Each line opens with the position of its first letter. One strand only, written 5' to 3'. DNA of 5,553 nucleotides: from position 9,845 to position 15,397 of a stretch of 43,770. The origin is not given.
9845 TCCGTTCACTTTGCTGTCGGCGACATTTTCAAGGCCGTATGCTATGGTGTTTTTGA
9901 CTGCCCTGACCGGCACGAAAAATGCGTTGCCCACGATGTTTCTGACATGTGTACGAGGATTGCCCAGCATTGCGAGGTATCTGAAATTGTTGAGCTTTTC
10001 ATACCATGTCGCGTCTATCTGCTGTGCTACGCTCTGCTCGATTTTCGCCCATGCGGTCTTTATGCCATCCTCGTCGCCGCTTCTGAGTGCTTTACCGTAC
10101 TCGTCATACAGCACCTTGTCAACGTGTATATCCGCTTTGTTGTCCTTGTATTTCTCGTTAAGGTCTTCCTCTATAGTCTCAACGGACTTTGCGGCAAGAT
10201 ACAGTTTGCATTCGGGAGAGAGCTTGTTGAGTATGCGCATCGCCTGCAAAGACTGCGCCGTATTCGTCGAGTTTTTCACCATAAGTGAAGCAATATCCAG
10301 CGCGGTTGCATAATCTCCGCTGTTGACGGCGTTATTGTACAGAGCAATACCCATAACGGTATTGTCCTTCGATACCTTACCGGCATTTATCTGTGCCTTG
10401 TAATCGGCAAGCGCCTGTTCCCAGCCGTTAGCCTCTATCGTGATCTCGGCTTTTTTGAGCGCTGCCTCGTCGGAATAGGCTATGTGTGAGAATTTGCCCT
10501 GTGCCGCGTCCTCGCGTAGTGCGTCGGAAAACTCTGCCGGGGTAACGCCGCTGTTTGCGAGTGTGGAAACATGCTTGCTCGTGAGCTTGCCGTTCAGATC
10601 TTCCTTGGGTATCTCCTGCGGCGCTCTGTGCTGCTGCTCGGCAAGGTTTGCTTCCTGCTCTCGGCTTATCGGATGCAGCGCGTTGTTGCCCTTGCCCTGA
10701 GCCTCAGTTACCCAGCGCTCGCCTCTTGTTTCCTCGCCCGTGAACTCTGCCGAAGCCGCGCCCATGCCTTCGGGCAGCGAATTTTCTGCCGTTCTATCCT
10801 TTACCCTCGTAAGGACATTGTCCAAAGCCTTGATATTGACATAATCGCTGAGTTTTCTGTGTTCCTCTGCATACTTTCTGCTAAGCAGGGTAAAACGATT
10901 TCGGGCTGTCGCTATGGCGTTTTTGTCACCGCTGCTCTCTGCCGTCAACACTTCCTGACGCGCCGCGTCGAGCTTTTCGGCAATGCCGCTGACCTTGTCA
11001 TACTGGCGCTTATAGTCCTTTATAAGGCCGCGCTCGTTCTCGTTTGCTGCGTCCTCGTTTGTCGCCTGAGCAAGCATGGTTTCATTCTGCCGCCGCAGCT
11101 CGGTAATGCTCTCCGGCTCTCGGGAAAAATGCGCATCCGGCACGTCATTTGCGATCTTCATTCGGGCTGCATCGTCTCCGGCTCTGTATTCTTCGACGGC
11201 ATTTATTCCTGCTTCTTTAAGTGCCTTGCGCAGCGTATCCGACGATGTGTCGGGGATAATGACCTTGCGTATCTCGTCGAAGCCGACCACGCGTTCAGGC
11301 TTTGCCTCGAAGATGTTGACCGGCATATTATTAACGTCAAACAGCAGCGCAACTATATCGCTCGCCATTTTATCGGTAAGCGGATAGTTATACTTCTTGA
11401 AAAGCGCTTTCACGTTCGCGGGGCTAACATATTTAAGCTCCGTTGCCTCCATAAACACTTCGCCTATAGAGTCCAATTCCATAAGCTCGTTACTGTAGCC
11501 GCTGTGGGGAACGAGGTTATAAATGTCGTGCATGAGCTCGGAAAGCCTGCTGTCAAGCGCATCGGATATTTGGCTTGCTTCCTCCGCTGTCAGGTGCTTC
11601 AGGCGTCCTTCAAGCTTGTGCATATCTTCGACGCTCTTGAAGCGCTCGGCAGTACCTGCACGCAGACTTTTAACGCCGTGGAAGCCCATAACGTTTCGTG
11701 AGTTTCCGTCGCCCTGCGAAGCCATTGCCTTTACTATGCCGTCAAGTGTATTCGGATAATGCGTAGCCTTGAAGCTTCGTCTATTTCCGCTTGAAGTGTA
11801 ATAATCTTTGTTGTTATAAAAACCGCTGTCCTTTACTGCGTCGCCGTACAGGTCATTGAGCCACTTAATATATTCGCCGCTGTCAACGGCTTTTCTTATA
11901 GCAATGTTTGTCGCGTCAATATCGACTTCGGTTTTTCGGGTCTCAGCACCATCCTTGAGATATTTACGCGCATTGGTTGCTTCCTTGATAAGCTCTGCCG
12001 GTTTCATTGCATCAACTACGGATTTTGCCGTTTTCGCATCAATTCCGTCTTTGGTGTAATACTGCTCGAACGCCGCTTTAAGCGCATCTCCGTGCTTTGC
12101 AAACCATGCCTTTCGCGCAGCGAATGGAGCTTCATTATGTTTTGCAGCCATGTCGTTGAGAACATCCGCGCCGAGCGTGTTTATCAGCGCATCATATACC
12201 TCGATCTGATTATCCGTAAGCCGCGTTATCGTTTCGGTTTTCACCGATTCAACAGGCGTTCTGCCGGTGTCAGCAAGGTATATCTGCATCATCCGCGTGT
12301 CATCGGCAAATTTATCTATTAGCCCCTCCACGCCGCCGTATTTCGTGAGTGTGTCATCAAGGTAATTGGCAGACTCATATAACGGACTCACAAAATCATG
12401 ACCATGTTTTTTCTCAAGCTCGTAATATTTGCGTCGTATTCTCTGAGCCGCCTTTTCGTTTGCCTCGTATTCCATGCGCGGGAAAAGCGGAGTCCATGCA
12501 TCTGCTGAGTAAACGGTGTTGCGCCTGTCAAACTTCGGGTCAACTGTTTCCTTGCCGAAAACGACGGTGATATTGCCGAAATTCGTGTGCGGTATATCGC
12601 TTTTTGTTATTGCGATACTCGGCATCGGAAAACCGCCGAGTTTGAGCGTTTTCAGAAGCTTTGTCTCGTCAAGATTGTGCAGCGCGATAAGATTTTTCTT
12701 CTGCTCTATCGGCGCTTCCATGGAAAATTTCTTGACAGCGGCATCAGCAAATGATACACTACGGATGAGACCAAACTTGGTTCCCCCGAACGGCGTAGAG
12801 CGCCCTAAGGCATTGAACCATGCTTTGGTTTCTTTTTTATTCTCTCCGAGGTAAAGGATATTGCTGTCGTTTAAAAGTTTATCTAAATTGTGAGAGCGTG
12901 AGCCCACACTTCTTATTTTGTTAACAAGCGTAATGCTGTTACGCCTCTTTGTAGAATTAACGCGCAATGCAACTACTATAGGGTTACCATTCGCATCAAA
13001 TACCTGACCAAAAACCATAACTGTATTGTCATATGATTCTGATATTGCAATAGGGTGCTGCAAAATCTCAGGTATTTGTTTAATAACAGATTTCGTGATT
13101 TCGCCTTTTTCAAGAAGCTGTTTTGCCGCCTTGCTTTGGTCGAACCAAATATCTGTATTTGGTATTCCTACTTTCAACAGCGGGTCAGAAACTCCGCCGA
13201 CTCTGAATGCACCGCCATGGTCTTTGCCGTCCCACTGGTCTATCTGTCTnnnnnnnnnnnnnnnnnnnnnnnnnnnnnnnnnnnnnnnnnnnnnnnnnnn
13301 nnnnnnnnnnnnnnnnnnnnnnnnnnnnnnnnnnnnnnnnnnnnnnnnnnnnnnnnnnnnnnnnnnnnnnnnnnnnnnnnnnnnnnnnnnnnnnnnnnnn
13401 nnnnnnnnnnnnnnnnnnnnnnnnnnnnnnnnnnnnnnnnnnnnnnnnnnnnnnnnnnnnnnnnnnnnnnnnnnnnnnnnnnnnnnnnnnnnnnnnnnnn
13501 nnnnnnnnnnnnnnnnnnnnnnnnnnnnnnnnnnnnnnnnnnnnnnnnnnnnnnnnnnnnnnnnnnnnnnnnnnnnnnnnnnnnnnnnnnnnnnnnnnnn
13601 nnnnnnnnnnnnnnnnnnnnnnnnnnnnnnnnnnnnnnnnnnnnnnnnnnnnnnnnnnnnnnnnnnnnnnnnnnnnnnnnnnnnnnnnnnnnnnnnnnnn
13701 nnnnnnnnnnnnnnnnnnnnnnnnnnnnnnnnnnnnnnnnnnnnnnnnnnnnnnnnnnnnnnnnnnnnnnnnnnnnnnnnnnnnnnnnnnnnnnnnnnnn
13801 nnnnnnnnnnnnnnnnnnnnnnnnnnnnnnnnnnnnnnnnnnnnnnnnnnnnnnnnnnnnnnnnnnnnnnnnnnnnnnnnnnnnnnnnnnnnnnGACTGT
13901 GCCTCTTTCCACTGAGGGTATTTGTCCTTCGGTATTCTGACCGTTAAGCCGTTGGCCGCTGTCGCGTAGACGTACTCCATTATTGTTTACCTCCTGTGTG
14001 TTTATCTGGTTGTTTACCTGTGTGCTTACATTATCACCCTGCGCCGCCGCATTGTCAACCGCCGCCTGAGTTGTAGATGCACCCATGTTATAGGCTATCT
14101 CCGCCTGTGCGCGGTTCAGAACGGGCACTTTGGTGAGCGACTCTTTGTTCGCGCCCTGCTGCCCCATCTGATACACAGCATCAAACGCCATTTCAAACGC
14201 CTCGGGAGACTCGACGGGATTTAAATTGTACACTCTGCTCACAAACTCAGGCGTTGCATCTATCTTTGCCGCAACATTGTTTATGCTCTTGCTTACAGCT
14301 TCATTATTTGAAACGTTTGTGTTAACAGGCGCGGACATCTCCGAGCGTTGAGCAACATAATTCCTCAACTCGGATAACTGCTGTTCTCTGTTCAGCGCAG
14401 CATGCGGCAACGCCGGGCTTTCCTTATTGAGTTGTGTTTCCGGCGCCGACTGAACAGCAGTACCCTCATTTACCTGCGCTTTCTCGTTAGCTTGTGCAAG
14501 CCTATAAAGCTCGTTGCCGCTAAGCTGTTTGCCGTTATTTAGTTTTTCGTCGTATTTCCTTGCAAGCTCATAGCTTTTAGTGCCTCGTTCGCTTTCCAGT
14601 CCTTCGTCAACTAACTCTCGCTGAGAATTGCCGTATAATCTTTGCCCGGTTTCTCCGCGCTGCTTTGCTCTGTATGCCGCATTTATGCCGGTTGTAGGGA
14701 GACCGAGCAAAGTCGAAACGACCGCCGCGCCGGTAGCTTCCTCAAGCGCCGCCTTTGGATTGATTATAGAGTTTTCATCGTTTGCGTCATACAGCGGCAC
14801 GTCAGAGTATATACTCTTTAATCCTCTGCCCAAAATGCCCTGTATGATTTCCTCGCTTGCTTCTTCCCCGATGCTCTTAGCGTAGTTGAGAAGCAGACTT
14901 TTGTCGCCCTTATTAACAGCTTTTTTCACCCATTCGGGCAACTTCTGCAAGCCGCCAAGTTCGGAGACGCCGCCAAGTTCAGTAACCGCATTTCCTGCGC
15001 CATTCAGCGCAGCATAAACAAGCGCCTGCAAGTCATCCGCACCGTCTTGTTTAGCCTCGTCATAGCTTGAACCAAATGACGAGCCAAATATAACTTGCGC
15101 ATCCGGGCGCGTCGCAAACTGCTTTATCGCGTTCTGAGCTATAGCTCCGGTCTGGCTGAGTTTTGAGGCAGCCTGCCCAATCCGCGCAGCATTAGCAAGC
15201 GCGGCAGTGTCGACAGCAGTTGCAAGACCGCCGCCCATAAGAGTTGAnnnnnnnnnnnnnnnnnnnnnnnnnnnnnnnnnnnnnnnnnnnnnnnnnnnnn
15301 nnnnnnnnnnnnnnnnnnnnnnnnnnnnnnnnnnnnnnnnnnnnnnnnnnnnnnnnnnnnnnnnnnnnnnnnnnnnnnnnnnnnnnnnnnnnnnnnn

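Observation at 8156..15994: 2612-aa giant multidomain (polyvalent-type) protein with a zincin motif in a tail-tube-less structural module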

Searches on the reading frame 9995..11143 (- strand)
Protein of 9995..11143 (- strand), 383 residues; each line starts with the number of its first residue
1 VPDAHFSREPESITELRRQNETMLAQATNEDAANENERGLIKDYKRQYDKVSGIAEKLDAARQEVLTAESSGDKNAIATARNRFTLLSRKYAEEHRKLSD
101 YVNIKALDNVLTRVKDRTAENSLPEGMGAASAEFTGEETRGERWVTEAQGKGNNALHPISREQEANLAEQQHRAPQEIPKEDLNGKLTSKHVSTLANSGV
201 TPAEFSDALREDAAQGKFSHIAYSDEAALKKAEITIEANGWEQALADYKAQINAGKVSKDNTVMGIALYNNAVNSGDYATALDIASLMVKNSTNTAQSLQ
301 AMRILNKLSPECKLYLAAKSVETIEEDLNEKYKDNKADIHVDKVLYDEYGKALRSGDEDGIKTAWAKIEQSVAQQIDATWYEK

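Call 17: search_protein_families(library=pfam, proteins=[window:9995-11143:-], max_evalue=10)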
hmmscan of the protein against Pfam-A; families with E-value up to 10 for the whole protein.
window:9995-11143:- (383 aa): 3 families
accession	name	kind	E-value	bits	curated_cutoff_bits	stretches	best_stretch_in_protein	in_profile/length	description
PF05944.17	Phage_term_smal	-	0.046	14.2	29.4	1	251-295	38-80/130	Phage small terminase subunit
PF13786.12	DUF4179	-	0.057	14.3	30.1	1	285-349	20-84/94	Domain of unknown function (DUF4179)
PF18488.6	WYL_3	-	0.071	13.9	25.3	1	268-300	11-42/63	WYL domain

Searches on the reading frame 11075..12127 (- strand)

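Call 17: search_protein_families(library=pfam, proteins=[window:11075-12127:-], max_evalue=10)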
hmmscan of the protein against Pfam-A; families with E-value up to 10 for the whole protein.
window:11075-12127:- (351 aa): 3 families
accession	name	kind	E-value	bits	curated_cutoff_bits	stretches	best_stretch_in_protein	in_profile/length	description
PF11116.13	DUF2624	-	0.015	16.6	24.7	1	231-295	12-72/83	Protein of unknown function (DUF2624)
PF00994.29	MoCF_biosynth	-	0.077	13.1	26.6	1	284-324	7-47/144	Probable molybdopterin binding domain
PF02330.21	MAM33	-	0.093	13.1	21.9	1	15-42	167-194/212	Mitochondrial glycoprotein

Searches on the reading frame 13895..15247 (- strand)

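Call 17: search_protein_families(library=pfam, proteins=[window:13895-15247:-], max_evalue=10)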
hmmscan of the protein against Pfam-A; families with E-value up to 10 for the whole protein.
window:13895-15247:- (451 aa): 2 families
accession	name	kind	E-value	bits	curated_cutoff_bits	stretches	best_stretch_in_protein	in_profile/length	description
PF25224.1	DUF7842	-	0.063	14.5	27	1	317-360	17-61/96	Domain of unknown function (DUF7842)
PF10241.14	KxDL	-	1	10.2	27.2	1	249-327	1-79/86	Uncharacterized conserved protein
